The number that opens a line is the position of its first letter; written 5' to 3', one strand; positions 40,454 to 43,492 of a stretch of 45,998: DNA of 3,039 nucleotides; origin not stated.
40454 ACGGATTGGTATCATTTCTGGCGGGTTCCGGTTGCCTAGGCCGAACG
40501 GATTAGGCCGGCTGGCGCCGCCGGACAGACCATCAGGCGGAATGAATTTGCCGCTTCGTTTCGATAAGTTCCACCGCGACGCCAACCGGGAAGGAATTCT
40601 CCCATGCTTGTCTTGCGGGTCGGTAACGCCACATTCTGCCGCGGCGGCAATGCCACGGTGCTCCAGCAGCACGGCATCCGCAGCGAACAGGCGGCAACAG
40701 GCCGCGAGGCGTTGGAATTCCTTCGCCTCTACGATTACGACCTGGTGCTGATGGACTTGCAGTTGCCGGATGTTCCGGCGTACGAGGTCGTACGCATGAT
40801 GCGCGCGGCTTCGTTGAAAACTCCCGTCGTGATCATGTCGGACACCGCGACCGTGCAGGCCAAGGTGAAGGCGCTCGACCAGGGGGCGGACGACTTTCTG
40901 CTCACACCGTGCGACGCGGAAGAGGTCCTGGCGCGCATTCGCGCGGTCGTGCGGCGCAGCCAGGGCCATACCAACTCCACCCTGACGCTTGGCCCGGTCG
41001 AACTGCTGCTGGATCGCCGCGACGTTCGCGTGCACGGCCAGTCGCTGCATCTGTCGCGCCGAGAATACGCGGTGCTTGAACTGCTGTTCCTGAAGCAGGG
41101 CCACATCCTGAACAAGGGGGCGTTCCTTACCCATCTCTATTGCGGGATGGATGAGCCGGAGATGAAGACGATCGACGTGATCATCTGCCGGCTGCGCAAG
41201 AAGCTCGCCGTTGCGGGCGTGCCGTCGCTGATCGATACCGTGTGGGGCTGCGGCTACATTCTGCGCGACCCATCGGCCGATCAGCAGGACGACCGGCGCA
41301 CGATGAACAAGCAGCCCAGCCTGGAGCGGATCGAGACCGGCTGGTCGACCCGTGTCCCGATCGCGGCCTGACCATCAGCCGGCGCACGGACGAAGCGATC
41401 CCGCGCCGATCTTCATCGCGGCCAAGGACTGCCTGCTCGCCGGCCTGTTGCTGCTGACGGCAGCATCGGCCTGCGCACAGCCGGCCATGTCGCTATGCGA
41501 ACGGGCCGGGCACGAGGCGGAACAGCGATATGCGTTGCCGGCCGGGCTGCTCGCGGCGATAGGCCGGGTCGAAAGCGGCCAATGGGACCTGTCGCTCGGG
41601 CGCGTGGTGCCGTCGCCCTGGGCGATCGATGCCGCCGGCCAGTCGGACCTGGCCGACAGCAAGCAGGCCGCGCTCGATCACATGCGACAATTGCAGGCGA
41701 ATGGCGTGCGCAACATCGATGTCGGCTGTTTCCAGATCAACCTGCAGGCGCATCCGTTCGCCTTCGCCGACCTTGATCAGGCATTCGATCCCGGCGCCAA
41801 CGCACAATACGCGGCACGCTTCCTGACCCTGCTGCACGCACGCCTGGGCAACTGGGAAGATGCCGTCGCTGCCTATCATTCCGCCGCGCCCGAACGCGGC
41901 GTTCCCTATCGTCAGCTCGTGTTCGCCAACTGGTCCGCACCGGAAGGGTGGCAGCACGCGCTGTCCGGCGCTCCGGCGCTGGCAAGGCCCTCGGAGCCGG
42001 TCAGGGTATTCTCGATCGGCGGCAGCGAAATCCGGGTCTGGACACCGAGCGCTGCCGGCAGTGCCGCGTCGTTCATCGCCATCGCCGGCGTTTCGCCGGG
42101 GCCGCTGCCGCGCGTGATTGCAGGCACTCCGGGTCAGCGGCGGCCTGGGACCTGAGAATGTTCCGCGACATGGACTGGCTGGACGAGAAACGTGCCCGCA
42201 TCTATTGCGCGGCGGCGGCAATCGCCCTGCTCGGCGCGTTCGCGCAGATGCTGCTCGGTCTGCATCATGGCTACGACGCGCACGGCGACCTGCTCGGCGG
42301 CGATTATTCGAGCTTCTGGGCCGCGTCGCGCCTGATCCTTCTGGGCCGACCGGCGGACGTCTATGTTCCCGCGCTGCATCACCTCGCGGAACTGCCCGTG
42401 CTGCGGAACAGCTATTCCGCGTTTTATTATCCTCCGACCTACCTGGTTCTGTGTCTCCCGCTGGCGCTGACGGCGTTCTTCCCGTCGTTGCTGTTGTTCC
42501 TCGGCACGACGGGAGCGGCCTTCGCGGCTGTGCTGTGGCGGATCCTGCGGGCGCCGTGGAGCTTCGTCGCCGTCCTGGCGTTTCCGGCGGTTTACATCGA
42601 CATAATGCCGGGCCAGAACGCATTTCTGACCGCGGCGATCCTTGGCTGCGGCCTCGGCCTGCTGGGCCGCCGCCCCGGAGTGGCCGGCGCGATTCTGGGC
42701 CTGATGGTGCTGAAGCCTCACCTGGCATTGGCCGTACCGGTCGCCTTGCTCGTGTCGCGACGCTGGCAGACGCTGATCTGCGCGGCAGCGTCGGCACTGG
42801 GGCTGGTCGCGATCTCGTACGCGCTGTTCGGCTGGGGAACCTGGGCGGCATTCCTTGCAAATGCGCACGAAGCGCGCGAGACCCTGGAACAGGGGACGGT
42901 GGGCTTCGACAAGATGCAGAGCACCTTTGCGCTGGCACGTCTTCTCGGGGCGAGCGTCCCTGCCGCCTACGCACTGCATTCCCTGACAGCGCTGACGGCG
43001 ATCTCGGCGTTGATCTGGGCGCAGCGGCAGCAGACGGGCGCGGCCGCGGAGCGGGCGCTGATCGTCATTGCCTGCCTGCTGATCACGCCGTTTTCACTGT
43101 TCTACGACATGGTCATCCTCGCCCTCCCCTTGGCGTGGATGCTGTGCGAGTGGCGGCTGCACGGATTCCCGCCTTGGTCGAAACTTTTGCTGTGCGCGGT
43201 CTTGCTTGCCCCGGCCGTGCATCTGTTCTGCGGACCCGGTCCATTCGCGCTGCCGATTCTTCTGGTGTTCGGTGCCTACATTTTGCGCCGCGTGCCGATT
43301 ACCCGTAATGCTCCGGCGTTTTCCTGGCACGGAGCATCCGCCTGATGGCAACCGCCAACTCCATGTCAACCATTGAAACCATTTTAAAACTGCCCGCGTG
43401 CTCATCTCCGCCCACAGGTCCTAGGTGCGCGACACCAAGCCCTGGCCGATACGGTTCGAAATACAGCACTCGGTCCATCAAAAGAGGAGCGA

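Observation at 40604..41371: CtrA paralogue with a degenerate phospho-acceptor pocket embedded in the pilus locus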

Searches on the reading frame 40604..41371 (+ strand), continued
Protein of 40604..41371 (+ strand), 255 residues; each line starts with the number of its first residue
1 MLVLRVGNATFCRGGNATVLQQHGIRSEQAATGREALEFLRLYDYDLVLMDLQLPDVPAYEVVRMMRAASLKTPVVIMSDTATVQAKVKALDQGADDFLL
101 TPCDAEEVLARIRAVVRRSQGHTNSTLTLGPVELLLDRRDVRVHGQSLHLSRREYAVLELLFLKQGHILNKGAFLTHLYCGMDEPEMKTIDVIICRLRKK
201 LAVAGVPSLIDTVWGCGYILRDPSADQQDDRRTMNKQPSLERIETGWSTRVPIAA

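Call 56: find_homologous_proteins(query=A3, max_evalue=1e-20)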
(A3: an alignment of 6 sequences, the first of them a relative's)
Query A3 (6 sequences) (287 aa, profile of the alignment): 2908 proteins with E <= 1e-20 among 8000 candidates; the best 120 are listed.
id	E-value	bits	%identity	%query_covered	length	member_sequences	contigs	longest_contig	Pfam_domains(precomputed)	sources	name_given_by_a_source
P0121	9.4e-106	371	100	100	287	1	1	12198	PF00486.35,PF00072.31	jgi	jgi:two-component system, cell cycle response regulator CtrA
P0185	2.7e-102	359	32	83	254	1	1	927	PF00486.35,PF00072.31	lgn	-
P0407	5.9e-96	339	35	84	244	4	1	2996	PF00486.35,PF00072.31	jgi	jgi:two-component system cell cycle response regulator CtrA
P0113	1.8e-94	334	56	81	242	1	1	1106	PF00486.35,PF00072.31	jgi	jgi:two-component system cell cycle response regulator CtrA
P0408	4.4e-94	332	34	87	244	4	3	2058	PF00486.35,PF00072.31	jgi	jgi:two-component system, cell cycle response regulator CtrA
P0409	7.5e-94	332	38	77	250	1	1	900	PF00486.35,PF00072.31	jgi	jgi:two-component system cell cycle response regulator CtrA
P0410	1.0e-93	331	40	77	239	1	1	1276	PF00486.35,PF00072.31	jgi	jgi:two-component system, cell cycle response regulator CtrA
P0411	1.2e-93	331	41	80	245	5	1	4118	PF00486.35,PF00072.31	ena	-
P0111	1.4e-93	331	56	81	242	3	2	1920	PF00486.35,PF00072.31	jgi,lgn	jgi:two-component system cell cycle response regulator CtrA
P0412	1.8e-93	330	33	83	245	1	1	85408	PF00486.35,PF00072.31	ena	-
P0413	2.8e-93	330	40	77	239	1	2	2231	PF00486.35,PF00072.31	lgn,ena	-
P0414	4.0e-93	329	35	78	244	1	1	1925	PF00486.35,PF00072.31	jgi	jgi:two-component system, cell cycle response regulator CtrA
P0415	4.7e-93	329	40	77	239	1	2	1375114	PF00486.35,PF00072.31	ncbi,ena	-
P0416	5.6e-93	329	41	77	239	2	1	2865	PF00486.35,PF00072.31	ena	-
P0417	7.8e-93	328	40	81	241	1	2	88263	PF00486.35,PF00072.31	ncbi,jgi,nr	ncbi:MAG: response regulator transcription factor [Rhodospirillales bacterium]|jgi:two-component sys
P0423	9.6e-92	325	43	78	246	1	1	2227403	PF00486.35,PF00072.31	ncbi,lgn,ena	-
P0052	7.0e-89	315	50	83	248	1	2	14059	PF00486.35,PF00072.31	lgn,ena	-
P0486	2.3e-80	288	31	81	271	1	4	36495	PF00486.35,PF00072.31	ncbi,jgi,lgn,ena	jgi:two-component system response regulator PhoP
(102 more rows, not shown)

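Call 58: find_encoding_contigs(protein=P0423, flank=9000, max_places=1)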
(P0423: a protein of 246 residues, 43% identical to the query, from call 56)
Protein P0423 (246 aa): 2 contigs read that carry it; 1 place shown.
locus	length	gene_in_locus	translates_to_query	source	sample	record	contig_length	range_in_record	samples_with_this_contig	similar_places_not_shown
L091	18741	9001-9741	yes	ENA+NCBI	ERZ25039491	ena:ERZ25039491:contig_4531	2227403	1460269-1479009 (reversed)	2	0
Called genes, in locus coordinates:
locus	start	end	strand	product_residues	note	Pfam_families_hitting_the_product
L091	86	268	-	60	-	-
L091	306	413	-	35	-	-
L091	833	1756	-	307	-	-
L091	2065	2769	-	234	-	PF03725:RNase_PH_C (faint)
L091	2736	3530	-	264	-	PF03726:PNPase (weak)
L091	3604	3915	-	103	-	PF01138:RNase_PH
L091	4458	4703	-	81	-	PF00312:Ribosomal_S15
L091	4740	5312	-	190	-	PF01509:TruB_N (weak), PF16198:TruB_C_2 (weak), PF09157:TruB-C_2 (weak)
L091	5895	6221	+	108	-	PF00078:RVT_1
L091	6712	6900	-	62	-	-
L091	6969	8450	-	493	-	-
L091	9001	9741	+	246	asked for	PF00072:Response_reg, PF00486:Trans_reg_C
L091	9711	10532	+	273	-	-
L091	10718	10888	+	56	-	PF04964:Flp_Fap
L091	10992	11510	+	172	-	PF01478:Peptidase_A24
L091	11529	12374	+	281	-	PF08666:SAF (weak), PF16976:RcpC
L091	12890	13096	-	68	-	-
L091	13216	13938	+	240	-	PF00263:Secretin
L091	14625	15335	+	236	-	-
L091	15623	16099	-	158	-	-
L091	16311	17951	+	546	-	PF00437:T2SSE, PF00482:T2SSF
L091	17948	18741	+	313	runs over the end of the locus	PF00482:T2SSF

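Call 59: find_encoding_contigs(protein=P0415, flank=9000, max_places=1)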
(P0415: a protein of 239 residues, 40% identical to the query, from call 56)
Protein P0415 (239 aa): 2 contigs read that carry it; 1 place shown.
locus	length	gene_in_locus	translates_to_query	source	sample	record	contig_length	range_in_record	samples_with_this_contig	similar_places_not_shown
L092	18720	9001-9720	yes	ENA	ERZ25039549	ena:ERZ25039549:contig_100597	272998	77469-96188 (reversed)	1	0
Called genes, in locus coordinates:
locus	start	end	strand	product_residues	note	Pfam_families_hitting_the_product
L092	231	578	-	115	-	-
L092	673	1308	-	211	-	PF02631:RecX_HTH2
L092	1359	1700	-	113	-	PF01266:DAO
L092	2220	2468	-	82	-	PF00890:FAD_binding_2 (weak), PF01266:DAO, PF12831:FAD_oxidored (weak), PF13450:NAD_binding_8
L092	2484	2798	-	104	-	PF03992:ABM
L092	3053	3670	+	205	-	PF01709:Transcrip_reg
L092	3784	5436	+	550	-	PF02130:YbeY, PF00571:CBS (weak), PF03471:CorC_HlyC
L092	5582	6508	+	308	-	PF13487:HD_5, PF01966:HD, PF00196:GerE, PF08281:Sigma70_r4_2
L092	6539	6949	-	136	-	PF07811:TadE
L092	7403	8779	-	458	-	-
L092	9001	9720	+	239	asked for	PF00072:Response_reg, PF00486:Trans_reg_C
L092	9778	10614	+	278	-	PF01464:SLT (faint)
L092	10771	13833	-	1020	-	PF12770:CHAT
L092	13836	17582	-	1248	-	PF05860:TPS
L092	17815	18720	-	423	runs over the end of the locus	PF00324:AA_permease, PF13520:AA_permease_2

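Call 60: find_encoding_contigs(protein=P0412, flank=9000, max_places=1)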
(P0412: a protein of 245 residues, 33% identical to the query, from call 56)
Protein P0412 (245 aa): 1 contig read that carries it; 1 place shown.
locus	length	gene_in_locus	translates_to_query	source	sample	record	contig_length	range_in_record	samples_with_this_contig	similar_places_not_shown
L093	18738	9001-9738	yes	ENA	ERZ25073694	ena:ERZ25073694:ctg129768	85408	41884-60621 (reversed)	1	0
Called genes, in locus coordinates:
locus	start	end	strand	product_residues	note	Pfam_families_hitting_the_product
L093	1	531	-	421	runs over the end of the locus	PF06564:CBP_BcsQ (faint)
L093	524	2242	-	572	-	PF13629:T2SS-T3SS_pil_N, PF00263:Secretin, PF09476:Pilus_CpaD (weak)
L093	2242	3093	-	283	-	PF08666:SAF (weak), PF16976:RcpC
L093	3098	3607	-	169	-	PF01478:Peptidase_A24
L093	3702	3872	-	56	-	PF04964:Flp_Fap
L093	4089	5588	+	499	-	-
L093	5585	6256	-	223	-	PF00072:Response_reg (weak), PF08281:Sigma70_r4_2 (weak), PF00196:GerE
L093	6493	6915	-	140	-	PF07811:TadE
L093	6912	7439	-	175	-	PF07811:TadE (weak)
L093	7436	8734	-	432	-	PF13400:Tad (weak)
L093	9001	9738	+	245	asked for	PF00072:Response_reg, PF00486:Trans_reg_C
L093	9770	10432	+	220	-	PF01464:SLT (weak)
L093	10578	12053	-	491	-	PF06414:Zeta_toxin (weak), PF13671:AAA_33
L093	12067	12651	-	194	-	PF03992:ABM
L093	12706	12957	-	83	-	-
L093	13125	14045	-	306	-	PF02558:ApbA, PF08546:ApbA_C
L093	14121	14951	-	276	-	PF02311:AraC_binding, PF12833:HTH_18, PF00165:HTH_AraC (weak)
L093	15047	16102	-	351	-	PF01594:AI-2E_transport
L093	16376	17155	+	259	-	PF01261:AP_endonuc_2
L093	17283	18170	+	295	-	PF03446:NAD_binding_2, PF03807:F420_oxidored (weak), PF14833:NAD_binding_11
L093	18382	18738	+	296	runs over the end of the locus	PF12844:HTH_19 (weak), PF13560:HTH_31, PF01381:HTH_3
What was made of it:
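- The same arrangement occurs in subfamilies B, C and D at about 40-45% identity (calls 58-60). The tight, ancient Tad synteny points to a local role (calls 58-60).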

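Call 61: find_encoding_contigs(protein=P0486, flank=9000, max_places=1)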
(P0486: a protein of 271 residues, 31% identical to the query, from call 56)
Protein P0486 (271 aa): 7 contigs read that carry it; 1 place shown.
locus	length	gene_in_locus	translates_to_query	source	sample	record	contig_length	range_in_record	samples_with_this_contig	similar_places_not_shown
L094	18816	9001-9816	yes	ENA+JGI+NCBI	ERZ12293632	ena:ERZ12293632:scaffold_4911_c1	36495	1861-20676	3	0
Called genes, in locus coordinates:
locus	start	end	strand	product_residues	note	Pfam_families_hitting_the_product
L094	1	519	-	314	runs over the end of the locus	PF03069:FmdA_AmdA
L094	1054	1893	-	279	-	PF00528:BPD_transp_1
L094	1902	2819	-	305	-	PF00528:BPD_transp_1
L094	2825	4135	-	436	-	PF01547:SBP_bac_1, PF13416:SBP_bac_8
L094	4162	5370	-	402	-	PF01053:Cys_Met_Meta_PP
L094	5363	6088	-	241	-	PF00392:GntR, PF07729:FCD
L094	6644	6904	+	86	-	-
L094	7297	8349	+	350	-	PF01965:DJ-1_PfpI, PF00165:HTH_AraC, PF12833:HTH_18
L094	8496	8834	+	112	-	PF13426:PAS_9 (weak)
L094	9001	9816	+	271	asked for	PF00072:Response_reg, PF00486:Trans_reg_C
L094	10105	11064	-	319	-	PF02492:cobW, PF07683:CobW_C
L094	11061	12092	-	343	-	PF00356:LacI, PF00532:Peripla_BP_1, PF13407:Peripla_BP_4, PF13377:Peripla_BP_3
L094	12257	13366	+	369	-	PF13458:Peripla_BP_6 (weak), PF13407:Peripla_BP_4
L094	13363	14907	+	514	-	PF00005:ABC_tran, PF13304:AAA_21 (faint), PF00005:ABC_tran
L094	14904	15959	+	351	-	PF02653:BPD_transp_2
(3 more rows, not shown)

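Call 75: search_protein_families(library=pfam, proteins=[L035:6882-7652:-, L035:7674-9065:-, L035:5212-6678:+, L035:10854-12086:+, L035:12103-12876:+, L035:12883-13767:-, L035:2841-4010:-, L010:12224-13471:+, L010:10919-12403:-, L010:13484-14260:+], max_evalue=0.001)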
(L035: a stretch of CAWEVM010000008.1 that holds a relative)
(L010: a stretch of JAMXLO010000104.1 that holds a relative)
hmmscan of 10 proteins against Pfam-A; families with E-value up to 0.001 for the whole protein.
L035:6882-7652:- (256 aa): 1 family
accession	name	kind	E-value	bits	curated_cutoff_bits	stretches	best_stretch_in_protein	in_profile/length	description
PF18896.5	SLT_3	-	0.0006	20.6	27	0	113-151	42-80/89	Lysozyme like domain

L035:7674-9065:- (463 aa): 15 families
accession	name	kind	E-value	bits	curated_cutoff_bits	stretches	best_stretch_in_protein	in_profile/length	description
PF13432.12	TPR_16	-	4e-16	59.6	32.7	3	181-230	10-60/65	Tetratricopeptide repeat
PF07719.23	TPR_2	-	7.2e-15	54.3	27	2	102-133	2-33/34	Tetratricopeptide repeat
PF13414.12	TPR_11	-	1.8e-12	47.2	26.8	1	108-147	1-40/42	TPR repeat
PF13181.12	TPR_8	-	8.1e-11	41.6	25.7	1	102-133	2-33/34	Tetratricopeptide repeat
PF00515.34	TPR_1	-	4.2e-10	39.5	27.8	1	102-133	2-33/34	Tetratricopeptide repeat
PF14559.12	TPR_19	-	3.9e-09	37.1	25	1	77-133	1-57/68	Tetratricopeptide repeat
PF13424.12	TPR_12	-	1.5e-08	35.1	30.1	1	167-197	44-74/77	Tetratricopeptide repeat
PF24575.1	TPR_Slam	-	2.7e-08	34.6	35.2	0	176-221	55-100/104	Surface lipoprotein assembly modifier, N-terminal TPR repeats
PF13428.12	TPR_14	-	3.3e-08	33.9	23.5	1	102-143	2-43/44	Tetratricopeptide repeat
PF13431.12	TPR_17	-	4.2e-08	33.3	24.4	0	156-188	1-33/34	Tetratricopeptide repeat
PF23914.1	TPR_CcmH_CycH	-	1.3e-06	28.8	42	1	93-200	42-153/158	Cytochrome c-type biogenesis protein H TPR domain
PF13374.12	TPR_10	-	9.4e-06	25.9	27.5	0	108-130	9-31/42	Tetratricopeptide repeat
PF13176.12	TPR_7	-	1.2e-05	25.4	27.9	0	170-203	1-34/36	Tetratricopeptide repeat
PF13174.12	TPR_6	-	6.2e-05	23.8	26.3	0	103-132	2-31/33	Tetratricopeptide repeat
PF07721.20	TPR_4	-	7.9e-05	23.4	27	0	102-126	2-26/26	Tetratricopeptide repeat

L035:5212-6678:+ (489 aa): 4 families
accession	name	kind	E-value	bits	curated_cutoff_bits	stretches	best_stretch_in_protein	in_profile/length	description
PF13400.11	Tad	-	2.1e-09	38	22.3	1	69-116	1-47/47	Putative Flp pilus-assembly TadE/G-like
PF13519.12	VWA_2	-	3.3e-07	31.3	27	1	219-272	1-48/107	von Willebrand factor type A domain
PF09977.15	Tad_C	-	3.3e-06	28.4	22.1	1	112-207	1-93/93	Putative Tad-like Flp pilus-assembly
PF00092.34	VWA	-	0.00023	21.9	23.8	0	309-421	48-142/174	von Willebrand factor type A domain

L035:10854-12086:+ (411 aa): 8 families
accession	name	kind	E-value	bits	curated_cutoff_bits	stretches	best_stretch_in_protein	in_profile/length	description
PF01266.30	DAO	-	1.6e-74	252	27.9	1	2-398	1-353/353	FAD dependent oxidoreductase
PF07992.20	Pyr_redox_2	-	1.5e-08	34.9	26.1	0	2-37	144-179/291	Pyridine nucleotide-disulphide oxidoreductase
PF03486.20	HI0933_like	-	2.4e-07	30.9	50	0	199-257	107-166/244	HI0933-like protein Rossmann domain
PF01593.30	Amino_oxidase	-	2.3e-06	27.6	19.8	0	200-255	203-256/443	Flavin containing amine oxidoreductase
PF00070.33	Pyr_redox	-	5.1e-06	27.4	22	0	2-35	1-34/82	Pyridine nucleotide-disulphide oxidoreductase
PF13450.12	NAD_binding_8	-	5.1e-05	23.9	21.9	1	5-35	1-31/68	NAD(P)-binding Rossmann-like domain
PF00890.30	FAD_binding_2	-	6e-05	22.8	20.4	0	3-51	2-50/414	FAD binding domain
PF13738.12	Pyr_redox_3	-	0.00088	19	30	0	4-36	168-200/305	Pyridine nucleotide-disulphide oxidoreductase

L035:12103-12876:+ (258 aa): 2 families
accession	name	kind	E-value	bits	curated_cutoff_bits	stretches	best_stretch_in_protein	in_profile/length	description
PF17645.6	Amdase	-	3.4e-24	86.2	25.9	1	107-255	80-228/228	Arylmalonate decarboxylase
PF01177.27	Asp_Glu_race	-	1.2e-05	25.6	31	1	89-236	68-209/211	Asp/Glu/Hydantoin racemase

L035:12883-13767:- (294 aa): 1 family
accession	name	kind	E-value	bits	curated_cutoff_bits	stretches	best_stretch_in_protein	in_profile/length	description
PF00528.27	BPD_transp_1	-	2.3e-15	57.3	26.4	1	107-283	2-178/184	Binding-protein-dependent transport system inner membrane component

L035:2841-4010:- (389 aa): 1 family
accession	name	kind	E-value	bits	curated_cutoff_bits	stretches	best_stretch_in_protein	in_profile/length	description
PF00263.26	Secretin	-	6.6e-41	140.2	27.5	1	173-342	1-169/169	Bacterial type II and III secretion system protein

L010:12224-13471:+ (416 aa): 8 families
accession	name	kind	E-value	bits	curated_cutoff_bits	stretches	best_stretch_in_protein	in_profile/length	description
PF01266.30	DAO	-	6.7e-76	256.5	27.9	1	12-405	1-353/353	FAD dependent oxidoreductase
PF07992.20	Pyr_redox_2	-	9.6e-08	32.2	26.1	1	11-48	143-180/291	Pyridine nucleotide-disulphide oxidoreductase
PF03486.20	HI0933_like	-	8.6e-07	29.1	50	0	12-48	2-38/244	HI0933-like protein Rossmann domain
PF00070.33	Pyr_redox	-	2e-06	28.7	22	0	12-46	1-35/82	Pyridine nucleotide-disulphide oxidoreductase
PF01593.30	Amino_oxidase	-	2e-05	24.5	19.8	0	177-261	199-255/443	Flavin containing amine oxidoreductase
PF13450.12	NAD_binding_8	-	2.5e-05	24.9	21.9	1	15-45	1-31/68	NAD(P)-binding Rossmann-like domain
PF00890.30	FAD_binding_2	-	0.00046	19.9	20.4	0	13-61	2-50/414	FAD binding domain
PF02558.23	ApbA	-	0.0005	20.2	22.2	0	13-46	1-34/150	Ketopantoate reductase PanE/ApbA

L010:10919-12403:- (494 aa): 2 families
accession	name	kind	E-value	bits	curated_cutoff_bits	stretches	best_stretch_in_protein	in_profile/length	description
PF04542.20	Sigma70_r2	-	4.8e-11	42.7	24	1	211-280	1-69/71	Sigma-70 region 2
PF04545.22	Sigma70_r4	-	8.1e-05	22.5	24.1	1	398-446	4-48/50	Sigma-70, region 4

L010:13484-14260:+ (259 aa): 2 families
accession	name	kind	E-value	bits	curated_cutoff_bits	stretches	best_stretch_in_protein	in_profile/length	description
PF17645.6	Amdase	-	4.5e-25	89.1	25.9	1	52-255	23-228/228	Arylmalonate decarboxylase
PF01177.27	Asp_Glu_race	-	1e-06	29.2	31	1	90-238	69-211/211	Asp/Glu/Hydantoin racemase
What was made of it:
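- In the L035-type group a Tad cluster lies upstream on the other strand (call 75).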

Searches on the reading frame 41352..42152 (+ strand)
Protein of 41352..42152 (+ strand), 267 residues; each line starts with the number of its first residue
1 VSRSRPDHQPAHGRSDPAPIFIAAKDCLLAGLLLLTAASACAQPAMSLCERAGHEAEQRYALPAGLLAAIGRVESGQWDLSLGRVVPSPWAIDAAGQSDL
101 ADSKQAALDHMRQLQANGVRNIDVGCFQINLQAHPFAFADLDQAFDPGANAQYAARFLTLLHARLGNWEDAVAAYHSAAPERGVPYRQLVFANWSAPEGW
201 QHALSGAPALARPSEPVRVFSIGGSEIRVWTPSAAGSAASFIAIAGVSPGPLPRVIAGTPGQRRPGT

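Call 3: search_protein_families(library=pfam, proteins=[window:41352-42152:+], max_evalue=0.01)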
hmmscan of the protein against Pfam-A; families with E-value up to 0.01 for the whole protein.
window:41352-42152:+ (267 aa): 2 families
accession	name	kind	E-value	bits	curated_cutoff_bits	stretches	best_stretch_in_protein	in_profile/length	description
PF01464.25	SLT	-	1.1e-06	28.6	21.3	1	55-177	5-96/117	Transglycosylase SLT domain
PF18896.5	SLT_3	-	0.0017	19.2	27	1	102-155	24-75/89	Lysozyme like domain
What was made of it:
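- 41352..42155 (+): SLT-type lytic transglycosylase gene. It overlaps the regulator's 3' end by 20 nt, so the two are probably one operon. Pfam SLT (call 3).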

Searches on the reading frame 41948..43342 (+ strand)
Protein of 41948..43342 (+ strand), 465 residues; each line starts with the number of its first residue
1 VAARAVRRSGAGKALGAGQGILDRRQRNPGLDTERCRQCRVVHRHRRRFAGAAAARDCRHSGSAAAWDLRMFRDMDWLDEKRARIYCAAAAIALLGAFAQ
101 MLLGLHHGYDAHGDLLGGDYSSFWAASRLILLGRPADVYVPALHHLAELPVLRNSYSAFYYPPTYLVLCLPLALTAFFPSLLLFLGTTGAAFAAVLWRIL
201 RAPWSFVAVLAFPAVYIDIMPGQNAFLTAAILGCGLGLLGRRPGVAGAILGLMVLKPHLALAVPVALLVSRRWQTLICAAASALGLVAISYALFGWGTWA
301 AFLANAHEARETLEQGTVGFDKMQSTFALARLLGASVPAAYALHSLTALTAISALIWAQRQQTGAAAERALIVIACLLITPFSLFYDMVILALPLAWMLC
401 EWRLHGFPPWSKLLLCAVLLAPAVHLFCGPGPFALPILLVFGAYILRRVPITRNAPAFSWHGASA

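Call 3: search_protein_families(library=pfam, proteins=[window:41948-43342:+], max_evalue=0.01)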
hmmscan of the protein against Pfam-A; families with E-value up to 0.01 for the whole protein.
window:41948-43342:+ (465 aa): 1 family
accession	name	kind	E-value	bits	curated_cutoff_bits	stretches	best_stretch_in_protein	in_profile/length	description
PF09594.16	GT87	-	5e-33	115.3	25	1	159-381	1-237/237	Glycosyltransferase family 87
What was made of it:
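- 42158..43345 (+): GT87-family glycosyltransferase gene. Pfam GT87, 115 bits (call 3).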
